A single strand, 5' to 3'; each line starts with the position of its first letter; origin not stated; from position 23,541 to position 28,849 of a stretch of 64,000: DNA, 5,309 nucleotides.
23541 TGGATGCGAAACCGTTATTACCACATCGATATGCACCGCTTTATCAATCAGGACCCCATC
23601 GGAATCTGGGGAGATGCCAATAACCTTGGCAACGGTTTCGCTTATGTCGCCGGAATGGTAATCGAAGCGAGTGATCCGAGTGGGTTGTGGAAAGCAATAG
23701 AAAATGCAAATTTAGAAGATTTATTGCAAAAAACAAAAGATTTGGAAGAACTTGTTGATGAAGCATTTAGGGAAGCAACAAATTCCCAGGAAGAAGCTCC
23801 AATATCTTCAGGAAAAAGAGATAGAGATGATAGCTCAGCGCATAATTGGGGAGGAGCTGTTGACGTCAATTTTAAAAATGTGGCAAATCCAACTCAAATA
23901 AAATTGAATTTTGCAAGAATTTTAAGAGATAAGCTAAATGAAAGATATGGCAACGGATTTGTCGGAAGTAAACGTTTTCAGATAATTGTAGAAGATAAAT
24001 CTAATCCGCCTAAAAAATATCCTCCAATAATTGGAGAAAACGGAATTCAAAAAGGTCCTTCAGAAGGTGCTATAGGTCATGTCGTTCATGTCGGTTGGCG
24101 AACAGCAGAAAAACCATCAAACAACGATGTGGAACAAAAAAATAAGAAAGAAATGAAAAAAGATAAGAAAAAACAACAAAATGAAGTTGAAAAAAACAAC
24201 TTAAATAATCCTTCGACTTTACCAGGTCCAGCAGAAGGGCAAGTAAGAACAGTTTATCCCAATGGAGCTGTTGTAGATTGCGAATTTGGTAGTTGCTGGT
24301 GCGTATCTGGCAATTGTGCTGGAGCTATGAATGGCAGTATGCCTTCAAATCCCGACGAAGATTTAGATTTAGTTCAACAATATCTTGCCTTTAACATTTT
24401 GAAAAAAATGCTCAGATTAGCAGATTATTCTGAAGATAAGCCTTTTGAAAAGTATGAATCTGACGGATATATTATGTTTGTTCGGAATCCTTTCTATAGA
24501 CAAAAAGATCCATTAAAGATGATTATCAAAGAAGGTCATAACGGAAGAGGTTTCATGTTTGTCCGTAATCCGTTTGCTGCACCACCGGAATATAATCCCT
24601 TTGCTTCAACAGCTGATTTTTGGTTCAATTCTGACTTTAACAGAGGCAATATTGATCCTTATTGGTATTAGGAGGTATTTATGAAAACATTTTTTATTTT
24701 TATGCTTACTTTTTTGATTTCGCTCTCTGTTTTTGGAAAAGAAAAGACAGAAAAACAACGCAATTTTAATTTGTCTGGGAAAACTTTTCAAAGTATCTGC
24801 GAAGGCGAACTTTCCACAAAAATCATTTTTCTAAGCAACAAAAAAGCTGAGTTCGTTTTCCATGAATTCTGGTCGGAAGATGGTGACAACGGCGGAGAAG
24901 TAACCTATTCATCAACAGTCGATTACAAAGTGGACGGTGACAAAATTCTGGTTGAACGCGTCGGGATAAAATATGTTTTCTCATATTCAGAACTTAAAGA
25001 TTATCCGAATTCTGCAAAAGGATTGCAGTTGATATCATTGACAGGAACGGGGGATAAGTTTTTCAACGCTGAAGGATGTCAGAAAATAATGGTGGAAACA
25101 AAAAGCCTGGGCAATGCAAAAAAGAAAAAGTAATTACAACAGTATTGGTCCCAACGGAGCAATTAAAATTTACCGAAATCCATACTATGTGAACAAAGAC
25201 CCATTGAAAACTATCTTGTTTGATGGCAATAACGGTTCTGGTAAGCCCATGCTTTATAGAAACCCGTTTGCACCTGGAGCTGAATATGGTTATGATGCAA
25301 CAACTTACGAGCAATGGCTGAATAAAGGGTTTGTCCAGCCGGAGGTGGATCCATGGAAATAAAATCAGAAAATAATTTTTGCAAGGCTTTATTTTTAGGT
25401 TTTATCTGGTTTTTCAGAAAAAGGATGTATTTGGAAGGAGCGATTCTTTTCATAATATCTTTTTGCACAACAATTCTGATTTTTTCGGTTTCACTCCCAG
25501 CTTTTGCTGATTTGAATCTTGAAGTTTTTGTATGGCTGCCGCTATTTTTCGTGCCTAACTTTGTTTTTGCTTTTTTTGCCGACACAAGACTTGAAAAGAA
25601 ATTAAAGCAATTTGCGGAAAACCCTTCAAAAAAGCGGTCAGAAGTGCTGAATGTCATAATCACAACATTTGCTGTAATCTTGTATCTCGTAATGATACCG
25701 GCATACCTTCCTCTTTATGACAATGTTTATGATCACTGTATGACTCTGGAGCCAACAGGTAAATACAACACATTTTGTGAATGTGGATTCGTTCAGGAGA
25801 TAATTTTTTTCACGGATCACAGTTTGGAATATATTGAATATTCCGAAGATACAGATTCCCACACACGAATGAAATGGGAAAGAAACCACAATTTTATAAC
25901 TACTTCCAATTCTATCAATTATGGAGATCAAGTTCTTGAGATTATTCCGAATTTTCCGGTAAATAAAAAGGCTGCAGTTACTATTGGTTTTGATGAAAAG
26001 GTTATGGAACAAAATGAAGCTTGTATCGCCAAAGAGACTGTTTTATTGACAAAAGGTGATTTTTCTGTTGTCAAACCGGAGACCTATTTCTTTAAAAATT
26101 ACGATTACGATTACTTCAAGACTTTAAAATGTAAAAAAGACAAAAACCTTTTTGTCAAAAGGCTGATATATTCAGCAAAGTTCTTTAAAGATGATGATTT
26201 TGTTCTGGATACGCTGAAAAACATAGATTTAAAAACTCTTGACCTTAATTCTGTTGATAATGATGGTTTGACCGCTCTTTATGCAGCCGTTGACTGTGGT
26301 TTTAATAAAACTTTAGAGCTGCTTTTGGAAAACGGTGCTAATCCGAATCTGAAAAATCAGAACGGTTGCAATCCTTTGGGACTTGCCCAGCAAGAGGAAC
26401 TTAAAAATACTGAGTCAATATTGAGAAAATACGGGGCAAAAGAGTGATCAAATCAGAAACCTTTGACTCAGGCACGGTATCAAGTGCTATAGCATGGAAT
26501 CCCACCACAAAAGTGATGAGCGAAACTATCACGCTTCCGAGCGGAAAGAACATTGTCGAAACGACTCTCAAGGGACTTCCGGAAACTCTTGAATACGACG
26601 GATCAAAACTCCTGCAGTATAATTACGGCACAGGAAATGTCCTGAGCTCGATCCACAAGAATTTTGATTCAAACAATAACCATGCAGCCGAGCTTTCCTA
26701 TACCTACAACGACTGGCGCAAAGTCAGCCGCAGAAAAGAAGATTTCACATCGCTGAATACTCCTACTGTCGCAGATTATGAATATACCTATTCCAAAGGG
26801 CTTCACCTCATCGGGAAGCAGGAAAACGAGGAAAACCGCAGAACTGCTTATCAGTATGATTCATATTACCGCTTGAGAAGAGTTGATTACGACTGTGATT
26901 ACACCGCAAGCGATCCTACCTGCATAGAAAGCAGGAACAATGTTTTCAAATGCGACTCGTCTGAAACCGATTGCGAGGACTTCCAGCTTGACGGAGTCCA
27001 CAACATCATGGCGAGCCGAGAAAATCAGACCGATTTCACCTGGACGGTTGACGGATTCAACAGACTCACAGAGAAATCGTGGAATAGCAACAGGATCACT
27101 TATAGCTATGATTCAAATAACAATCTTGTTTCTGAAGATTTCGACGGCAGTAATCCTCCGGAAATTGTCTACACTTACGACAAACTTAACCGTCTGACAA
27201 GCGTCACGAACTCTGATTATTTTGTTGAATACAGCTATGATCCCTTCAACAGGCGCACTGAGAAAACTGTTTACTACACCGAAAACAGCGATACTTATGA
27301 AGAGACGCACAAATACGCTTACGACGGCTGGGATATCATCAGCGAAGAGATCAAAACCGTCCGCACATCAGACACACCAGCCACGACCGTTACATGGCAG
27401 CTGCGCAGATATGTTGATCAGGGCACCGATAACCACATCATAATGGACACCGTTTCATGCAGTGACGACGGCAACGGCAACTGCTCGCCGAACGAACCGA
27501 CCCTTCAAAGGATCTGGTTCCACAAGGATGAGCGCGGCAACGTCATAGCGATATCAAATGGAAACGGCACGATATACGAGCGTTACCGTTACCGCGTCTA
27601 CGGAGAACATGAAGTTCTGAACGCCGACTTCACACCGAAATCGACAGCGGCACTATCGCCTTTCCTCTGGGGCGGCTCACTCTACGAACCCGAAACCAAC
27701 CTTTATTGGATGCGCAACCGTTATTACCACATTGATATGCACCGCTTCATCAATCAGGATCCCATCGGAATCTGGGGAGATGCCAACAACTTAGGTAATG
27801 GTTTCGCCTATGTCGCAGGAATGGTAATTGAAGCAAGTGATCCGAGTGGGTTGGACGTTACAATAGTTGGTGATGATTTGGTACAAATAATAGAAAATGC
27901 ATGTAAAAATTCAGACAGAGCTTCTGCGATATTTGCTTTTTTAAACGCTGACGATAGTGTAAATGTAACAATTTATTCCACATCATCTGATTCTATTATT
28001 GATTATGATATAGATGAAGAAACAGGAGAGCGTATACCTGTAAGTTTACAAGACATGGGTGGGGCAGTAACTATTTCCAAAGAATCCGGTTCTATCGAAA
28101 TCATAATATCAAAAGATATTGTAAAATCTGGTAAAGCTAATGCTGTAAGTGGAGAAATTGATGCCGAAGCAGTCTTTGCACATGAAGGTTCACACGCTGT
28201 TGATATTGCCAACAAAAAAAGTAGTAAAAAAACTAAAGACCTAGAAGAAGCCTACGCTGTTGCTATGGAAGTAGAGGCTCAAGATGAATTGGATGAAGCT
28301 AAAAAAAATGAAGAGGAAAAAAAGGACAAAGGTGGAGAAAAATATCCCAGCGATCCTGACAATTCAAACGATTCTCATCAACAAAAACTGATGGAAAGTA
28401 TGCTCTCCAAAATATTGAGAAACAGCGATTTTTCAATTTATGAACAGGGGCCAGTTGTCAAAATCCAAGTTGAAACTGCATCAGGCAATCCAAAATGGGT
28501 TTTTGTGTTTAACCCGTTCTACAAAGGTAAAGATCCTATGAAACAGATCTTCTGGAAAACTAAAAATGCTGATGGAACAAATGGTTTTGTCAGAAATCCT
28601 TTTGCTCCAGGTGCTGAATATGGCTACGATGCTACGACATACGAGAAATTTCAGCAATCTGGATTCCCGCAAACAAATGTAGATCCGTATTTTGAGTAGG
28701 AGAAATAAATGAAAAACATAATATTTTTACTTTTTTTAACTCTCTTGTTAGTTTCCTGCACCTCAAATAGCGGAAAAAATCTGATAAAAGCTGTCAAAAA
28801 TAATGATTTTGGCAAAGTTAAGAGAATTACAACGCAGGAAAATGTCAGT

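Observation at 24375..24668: A conserved module sits after the variable toxin domain in every RHS C-terminus (six copies)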

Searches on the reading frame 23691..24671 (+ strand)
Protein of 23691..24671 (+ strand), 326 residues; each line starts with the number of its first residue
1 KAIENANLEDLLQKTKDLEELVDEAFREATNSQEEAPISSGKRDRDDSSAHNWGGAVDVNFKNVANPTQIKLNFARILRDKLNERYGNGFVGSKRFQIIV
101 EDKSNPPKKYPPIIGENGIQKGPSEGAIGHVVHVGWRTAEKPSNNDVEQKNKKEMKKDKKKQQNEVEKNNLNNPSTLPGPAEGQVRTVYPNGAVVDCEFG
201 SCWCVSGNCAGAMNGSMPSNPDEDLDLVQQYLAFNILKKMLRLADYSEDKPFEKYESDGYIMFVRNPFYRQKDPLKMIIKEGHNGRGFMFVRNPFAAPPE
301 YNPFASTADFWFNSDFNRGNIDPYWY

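Call 9: search_protein_families(library=pfam, proteins=[window:23691-24671:+], max_evalue=0.1)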
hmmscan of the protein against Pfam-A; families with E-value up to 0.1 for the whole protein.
window:23691-24671:+ (326 aa): 2 families
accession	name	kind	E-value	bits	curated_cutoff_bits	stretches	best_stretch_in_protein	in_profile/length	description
PF13539.11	Peptidase_M15_4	-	0.029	15.4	25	1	46-67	4-23/70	D-alanyl-D-alanine carboxypeptidase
PF17096.10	AIM3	-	0.051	15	25.4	0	131-180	22-75/85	Altered inheritance of mitochondria protein 3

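Call 36: search_protein_families(library=ncbifam, proteins=[window:23691-24671:+], max_evalue=0.01)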
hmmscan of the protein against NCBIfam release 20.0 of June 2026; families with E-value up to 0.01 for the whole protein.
window:23691-24671:+ (326 aa): 0 families

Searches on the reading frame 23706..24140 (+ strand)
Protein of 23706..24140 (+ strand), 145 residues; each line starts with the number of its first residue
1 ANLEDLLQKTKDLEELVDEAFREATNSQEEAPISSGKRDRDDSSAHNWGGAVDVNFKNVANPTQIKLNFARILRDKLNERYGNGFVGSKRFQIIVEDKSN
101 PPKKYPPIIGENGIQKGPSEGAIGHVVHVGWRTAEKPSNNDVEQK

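Call 49: find_homologous_proteins(query=window:23706-24140:+, max_evalue=0.001)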
Query window:23706-24140:+ (145 aa): 2 proteins with E <= 0.001 among 7 candidates.
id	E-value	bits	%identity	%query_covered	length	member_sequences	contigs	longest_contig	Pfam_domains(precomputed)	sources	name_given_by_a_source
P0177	1.4e-44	169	90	60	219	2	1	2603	-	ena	-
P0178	1.9e-25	107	91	38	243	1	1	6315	-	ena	-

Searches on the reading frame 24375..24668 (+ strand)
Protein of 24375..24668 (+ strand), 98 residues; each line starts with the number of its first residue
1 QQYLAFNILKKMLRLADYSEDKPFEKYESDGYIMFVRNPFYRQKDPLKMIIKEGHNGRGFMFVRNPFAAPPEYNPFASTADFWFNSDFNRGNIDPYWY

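Call 13: find_homologous_proteins(query=A1, max_evalue=0.001)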
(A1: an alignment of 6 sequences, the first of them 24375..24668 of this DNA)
Query A1 (6 sequences) (98 aa, profile of the alignment): 184 proteins with E <= 0.001 among 2647 candidates; the best 120 are listed.
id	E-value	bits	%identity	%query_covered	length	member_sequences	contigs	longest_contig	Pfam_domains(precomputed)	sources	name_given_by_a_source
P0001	5.1e-42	160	39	99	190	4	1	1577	-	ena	-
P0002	6.3e-41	157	48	64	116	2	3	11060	-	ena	-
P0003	7.6e-39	150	47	79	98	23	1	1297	-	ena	-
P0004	1.5e-38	149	38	91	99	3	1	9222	-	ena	-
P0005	1.8e-37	145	50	64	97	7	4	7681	-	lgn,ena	-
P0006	3.0e-37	145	40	89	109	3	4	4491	-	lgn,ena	-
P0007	3.0e-37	145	37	99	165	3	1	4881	-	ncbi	-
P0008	1.1e-36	143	40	92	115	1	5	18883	-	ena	-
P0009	1.7e-36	142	42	79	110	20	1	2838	-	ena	-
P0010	4.6e-36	141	40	91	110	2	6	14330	-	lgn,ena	-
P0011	4.8e-36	141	47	80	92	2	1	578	-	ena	-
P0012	8.2e-36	140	48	81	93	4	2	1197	-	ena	-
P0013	9.3e-36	140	44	81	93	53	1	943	-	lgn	-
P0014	1.8e-35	139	39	80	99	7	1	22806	-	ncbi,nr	ncbi:hypothetical protein IKS86_05555 [bacterium]|nr:hypothetical protein [bacterium]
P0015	2.1e-35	139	46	82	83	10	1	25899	-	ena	-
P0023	2.8e-34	135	45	80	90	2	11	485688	-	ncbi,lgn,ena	-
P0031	1.8e-33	133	46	80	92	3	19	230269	-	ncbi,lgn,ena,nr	ncbi:hypothetical protein IJG44_00980 [bacterium]|nr:hypothetical protein [bacterium]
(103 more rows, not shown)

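Call 15: find_encoding_contigs(protein=P0023, flank=10000, max_places=4)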
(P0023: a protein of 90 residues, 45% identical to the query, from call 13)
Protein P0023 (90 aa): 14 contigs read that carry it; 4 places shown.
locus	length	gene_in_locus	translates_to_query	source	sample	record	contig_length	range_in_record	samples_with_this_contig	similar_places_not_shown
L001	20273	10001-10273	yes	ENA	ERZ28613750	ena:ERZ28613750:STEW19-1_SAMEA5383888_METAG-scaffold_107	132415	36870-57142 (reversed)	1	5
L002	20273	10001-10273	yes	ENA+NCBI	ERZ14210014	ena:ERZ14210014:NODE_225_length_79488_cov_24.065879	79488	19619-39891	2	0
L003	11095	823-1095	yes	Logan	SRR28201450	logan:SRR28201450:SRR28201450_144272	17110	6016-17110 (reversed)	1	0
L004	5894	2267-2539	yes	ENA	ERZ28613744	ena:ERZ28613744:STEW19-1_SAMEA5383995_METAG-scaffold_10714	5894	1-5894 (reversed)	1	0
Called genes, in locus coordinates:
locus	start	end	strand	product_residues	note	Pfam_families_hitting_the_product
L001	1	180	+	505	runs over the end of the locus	PF08903:DUF1846, PF20921:DUF1846_C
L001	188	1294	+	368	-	PF01041:DegT_DnrJ_EryC1, PF01212:Beta_elim_lyase (weak)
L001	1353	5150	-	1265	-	PF00211:Guanylate_cyc (weak), PF00515:TPR_1 (faint), PF13191:AAA_16, PF13428:TPR_14 (faint), PF24885:TPR_NPHP3 (faint), PF07719:TPR_2 (faint), PF13181:TPR_8 (faint), PF13424:TPR_12, +3 more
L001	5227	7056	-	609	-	PF07646:Kelch_2 (faint), PF13418:Beta-prop_TYW4 (faint), PF24681:Kelch_KLHDC2_KLHL20_DRC7 (faint), PF07250:Glyoxal_oxid_N (faint), PF13415:Beta-prop_FBX42, PF24981:Beta-prop_ATRN-LZTR1 (faint), PF01344:Kelch_1 (faint)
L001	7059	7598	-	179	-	PF00149:Metallophos (faint), PF12850:Metallophos_2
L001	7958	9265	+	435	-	PF14415:DUF4424 (faint), PF25302:NADase_transloc, PF00754:F5_F8_type_C (faint)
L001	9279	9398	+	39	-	-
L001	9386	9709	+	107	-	-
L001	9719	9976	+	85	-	-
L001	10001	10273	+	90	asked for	-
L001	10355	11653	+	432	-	PF14903:WG_beta_rep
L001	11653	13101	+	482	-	PF14903:WG_beta_rep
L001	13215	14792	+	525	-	PF24521:Ank_KRIT1 (weak), PF12796:Ank_2, PF13606:Ank_3 (faint), PF13637:Ank_4, PF23745:ANK_LRRK2 (faint), PF00023:Ank (weak), PF13857:Ank_5 (weak)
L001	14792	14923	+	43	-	-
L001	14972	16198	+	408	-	PF01594:AI-2E_transport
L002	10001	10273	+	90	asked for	-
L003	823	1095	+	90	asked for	-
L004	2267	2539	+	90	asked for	-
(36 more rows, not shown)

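Call 16: find_encoding_contigs(protein=P0031, flank=10000, max_places=4)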
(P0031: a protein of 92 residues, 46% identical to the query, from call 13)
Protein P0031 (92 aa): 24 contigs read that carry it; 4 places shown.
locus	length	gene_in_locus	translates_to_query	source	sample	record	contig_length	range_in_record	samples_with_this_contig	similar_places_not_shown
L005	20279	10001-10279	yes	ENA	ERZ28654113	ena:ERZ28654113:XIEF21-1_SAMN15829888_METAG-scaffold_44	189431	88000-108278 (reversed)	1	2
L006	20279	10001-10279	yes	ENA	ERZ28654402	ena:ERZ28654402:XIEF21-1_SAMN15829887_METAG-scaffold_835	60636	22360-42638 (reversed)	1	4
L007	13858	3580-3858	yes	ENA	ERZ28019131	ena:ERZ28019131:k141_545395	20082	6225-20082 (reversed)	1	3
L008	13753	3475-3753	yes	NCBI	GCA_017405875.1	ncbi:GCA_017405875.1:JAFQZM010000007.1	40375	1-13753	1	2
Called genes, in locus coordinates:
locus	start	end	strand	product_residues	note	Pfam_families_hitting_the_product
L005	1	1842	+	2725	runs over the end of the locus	PF12799:LRR_4 (weak), PF05593:RHS_repeat (faint)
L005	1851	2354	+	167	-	-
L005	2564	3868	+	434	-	PF14415:DUF4424 (faint), PF25302:NADase_transloc, PF00754:F5_F8_type_C (faint)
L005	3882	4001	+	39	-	-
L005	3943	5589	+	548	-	PF12796:Ank_2, PF23745:ANK_LRRK2 (faint), PF24521:Ank_KRIT1 (weak), PF12796:Ank_2, PF13606:Ank_3 (faint), PF13637:Ank_4, PF00023:Ank (weak), PF13857:Ank_5 (weak)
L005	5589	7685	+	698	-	PF05593:RHS_repeat (faint)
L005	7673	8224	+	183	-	-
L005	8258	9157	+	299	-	-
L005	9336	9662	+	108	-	-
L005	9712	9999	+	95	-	-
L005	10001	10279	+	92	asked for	-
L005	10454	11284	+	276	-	-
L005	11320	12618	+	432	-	PF12704:MacB_PCD, PF02687:FtsX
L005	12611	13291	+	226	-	PF00005:ABC_tran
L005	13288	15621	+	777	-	PF08479:POTRA_2 (faint), PF07244:POTRA, PF08478:POTRA_1 (faint), PF07244:POTRA, PF01103:Omp85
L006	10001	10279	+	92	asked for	-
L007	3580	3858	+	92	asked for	-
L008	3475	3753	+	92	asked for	-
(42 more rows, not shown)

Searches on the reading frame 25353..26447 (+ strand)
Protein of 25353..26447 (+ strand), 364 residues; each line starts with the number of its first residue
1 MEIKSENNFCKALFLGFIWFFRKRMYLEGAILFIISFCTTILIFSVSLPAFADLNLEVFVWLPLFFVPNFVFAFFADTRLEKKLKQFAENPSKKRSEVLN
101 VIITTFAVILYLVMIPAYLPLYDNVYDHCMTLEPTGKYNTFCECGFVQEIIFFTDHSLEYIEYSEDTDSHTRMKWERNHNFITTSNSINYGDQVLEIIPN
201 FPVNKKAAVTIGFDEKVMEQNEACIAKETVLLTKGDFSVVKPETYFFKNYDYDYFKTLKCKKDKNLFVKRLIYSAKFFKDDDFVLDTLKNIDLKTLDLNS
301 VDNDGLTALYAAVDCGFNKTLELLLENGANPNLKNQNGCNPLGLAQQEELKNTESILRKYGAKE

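Call 9: search_protein_families(library=pfam, proteins=[window:25353-26447:+], max_evalue=0.1)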
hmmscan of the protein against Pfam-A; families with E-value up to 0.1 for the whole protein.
window:25353-26447:+ (364 aa): 6 families
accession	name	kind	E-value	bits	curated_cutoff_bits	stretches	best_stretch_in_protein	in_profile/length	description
PF12796.13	Ank_2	-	2.2e-07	31.8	27.3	1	294-353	18-75/90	Ankyrin repeats (3 copies)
PF00023.36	Ank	-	3.2e-06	27.6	21.1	1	304-335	1-32/33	Ankyrin repeat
PF10947.13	DUF2628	-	4.8e-05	24.2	23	1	12-59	27-74/93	Protein of unknown function (DUF2628)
PF13637.12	Ank_4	-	6.7e-05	23.5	22.7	0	319-345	11-37/50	Ankyrin repeats (many copies)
PF13857.12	Ank_5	-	0.00038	21.2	27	1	295-345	6-56/56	Ankyrin repeats (many copies)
PF13606.12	Ank_3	-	0.0092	16.9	22.3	1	304-332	1-29/30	Ankyrin repeat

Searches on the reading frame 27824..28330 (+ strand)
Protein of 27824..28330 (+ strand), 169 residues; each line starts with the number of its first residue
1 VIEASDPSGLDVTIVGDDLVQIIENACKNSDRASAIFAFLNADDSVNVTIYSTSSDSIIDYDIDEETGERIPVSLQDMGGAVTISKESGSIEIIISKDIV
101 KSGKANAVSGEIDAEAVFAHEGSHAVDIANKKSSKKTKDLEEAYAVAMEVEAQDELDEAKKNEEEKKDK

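Call 55: search_protein_families(library=pfam, proteins=[window:27824-28330:+], max_evalue=1)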
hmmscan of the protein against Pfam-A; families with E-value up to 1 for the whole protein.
window:27824-28330:+ (169 aa): 1 family
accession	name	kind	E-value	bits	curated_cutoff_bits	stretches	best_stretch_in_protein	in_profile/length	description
PF17189.10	Glyco_hydro_30C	-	0.0059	17.2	22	1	37-75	20-57/65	Glycosyl hydrolase family 30 beta sandwich domain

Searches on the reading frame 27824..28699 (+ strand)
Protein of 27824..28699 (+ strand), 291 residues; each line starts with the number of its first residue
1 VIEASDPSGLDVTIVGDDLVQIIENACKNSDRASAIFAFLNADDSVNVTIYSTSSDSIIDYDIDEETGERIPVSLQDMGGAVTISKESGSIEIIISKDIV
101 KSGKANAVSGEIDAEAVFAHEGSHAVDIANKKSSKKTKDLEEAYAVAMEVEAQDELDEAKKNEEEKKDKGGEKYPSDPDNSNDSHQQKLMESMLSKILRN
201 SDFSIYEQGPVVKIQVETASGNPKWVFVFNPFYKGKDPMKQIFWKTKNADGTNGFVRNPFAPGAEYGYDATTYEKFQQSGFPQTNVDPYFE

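Call 9: search_protein_families(library=pfam, proteins=[window:27824-28699:+], max_evalue=0.1)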
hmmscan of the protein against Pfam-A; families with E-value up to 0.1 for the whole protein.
window:27824-28699:+ (291 aa): 1 family
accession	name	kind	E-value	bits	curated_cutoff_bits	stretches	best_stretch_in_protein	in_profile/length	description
PF17189.10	Glyco_hydro_30C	-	0.026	15.1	22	0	37-75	20-57/65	Glycosyl hydrolase family 30 beta sandwich domain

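Call 36: search_protein_families(library=ncbifam, proteins=[window:27824-28699:+], max_evalue=0.01)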
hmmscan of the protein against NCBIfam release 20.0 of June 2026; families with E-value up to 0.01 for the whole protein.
window:27824-28699:+ (291 aa): 0 families
